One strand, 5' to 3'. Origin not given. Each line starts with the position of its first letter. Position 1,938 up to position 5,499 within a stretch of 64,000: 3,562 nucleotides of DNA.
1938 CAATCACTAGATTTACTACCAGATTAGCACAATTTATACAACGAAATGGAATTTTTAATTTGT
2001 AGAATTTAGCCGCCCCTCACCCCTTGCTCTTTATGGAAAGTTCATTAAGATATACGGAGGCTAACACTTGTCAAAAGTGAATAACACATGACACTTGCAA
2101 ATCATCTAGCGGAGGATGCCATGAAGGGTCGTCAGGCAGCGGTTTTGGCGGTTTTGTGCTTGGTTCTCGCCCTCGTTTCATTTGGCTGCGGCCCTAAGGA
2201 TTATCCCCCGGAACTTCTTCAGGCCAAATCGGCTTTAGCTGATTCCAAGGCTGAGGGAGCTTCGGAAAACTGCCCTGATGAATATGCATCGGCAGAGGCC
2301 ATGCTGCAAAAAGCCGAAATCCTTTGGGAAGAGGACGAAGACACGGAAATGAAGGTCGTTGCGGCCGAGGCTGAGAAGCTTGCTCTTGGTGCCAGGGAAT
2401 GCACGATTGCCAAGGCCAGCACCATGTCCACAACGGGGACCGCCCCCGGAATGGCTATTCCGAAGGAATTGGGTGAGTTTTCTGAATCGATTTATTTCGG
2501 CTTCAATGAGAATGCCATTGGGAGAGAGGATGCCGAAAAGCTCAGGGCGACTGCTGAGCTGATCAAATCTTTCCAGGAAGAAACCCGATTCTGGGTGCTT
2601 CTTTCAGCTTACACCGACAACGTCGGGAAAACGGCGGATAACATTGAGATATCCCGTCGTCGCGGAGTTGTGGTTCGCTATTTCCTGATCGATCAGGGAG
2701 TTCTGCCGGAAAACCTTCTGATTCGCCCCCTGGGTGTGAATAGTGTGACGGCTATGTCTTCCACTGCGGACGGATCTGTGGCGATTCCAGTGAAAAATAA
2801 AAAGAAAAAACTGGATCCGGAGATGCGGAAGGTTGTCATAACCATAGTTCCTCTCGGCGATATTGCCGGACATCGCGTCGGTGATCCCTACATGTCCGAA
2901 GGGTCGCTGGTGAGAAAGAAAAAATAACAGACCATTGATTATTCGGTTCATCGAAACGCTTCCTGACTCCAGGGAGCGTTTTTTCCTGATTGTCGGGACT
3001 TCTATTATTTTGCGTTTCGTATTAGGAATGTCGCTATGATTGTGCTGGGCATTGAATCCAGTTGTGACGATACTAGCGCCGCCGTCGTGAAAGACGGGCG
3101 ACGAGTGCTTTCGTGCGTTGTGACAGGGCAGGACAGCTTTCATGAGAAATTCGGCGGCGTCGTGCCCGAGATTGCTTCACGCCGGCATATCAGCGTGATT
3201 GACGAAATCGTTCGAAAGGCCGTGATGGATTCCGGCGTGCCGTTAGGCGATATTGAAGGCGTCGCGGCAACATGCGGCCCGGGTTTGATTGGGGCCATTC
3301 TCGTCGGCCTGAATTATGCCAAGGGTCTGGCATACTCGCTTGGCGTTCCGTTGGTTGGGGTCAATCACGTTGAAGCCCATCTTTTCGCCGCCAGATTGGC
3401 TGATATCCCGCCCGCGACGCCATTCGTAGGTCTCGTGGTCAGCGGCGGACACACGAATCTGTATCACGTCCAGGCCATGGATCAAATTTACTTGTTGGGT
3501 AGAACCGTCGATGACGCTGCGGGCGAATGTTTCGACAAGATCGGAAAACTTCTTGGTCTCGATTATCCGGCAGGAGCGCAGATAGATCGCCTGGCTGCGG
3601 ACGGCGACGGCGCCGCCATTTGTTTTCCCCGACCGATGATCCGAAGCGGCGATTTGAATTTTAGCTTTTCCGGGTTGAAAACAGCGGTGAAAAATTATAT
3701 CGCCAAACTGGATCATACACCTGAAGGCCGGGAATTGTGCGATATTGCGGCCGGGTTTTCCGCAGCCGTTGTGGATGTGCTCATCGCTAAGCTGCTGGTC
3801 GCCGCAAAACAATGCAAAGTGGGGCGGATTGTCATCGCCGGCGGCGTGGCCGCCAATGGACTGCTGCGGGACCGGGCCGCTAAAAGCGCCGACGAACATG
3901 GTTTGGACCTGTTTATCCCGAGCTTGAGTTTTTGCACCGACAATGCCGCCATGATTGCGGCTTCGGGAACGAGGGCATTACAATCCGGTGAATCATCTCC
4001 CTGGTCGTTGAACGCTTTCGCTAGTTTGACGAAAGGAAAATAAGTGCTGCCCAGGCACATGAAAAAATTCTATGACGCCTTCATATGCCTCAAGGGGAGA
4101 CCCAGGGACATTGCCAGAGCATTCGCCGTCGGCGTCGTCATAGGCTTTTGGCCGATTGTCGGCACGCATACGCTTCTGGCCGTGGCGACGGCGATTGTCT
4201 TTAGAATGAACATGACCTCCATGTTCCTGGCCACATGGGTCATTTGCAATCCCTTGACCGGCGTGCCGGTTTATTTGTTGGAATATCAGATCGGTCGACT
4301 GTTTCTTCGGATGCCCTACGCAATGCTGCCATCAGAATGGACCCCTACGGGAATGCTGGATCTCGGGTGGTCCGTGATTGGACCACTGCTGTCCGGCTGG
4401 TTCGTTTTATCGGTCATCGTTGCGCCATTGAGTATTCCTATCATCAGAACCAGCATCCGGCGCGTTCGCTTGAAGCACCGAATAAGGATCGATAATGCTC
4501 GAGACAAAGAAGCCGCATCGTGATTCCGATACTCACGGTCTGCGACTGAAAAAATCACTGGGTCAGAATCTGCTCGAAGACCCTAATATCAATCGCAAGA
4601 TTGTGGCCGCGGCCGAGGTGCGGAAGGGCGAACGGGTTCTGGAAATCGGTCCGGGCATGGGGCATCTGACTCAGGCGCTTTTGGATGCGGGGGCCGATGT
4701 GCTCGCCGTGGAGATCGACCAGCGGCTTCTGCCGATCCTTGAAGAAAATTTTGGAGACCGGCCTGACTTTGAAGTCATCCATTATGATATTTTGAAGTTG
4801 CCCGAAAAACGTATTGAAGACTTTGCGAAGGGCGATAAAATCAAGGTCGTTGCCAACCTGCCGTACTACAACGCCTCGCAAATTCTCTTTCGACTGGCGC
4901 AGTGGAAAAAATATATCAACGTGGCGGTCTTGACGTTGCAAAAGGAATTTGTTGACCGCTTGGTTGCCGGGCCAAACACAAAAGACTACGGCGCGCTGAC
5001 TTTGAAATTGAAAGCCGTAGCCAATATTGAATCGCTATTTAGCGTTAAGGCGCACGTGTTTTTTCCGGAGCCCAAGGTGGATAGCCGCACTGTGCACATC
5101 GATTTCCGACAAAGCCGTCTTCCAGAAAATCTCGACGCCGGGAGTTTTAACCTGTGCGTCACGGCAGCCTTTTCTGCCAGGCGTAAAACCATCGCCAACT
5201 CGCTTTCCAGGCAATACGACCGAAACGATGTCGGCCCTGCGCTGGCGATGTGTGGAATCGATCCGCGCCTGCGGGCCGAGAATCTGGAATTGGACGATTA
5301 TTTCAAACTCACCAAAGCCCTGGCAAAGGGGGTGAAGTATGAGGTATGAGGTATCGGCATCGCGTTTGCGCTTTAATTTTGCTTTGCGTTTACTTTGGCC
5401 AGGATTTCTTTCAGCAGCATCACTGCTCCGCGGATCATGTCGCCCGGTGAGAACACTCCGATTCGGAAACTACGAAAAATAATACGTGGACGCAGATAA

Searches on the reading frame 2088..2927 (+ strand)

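Call 56: search_protein_families(library=pfam, proteins=[window:2088-2927:+], max_evalue=0.00001)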
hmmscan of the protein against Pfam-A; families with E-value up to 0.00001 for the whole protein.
window:2088-2927:+ (279 aa): 2 families
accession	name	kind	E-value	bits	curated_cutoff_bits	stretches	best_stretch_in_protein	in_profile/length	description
PF00691.25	OmpA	-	1.5e-09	38.5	27.2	1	136-221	1-85/98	OmpA family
PF14346.11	DUF4398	-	9.4e-06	26.5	27.9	1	41-108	1-68/78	Domain of unknown function (DUF4398)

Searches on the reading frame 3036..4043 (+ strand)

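Call 56: search_protein_families(library=pfam, proteins=[window:3036-4043:+], max_evalue=0.00001)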
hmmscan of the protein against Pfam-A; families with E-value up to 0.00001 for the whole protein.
window:3036-4043:+ (335 aa): 2 families
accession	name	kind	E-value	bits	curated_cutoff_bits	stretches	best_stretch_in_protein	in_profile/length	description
PF00814.31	TsaD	-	2.8e-88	296.5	24.8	1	24-308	2-263/264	tRNA N6-adenosine threonylcarbamoyltransferase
PF22521.2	HypF_C_2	-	7.1e-07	29.7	27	1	217-303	148-235/241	Carbamoyltransferase, Kae1-like Domain, second subdomain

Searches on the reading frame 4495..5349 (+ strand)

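Call 56: search_protein_families(library=pfam, proteins=[window:4495-5349:+], max_evalue=0.00001)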
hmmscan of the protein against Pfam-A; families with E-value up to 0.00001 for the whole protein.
window:4495-5349:+ (284 aa): 2 families
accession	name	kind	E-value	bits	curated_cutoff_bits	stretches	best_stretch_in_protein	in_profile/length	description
PF00398.26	RrnaAD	-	2.2e-53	181.5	24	1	17-277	3-262/263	Ribosomal RNA adenine dimethylase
PF13649.12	Methyltransf_25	-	5.8e-06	27.4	27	0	48-105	1-61/97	Methyltransferase domain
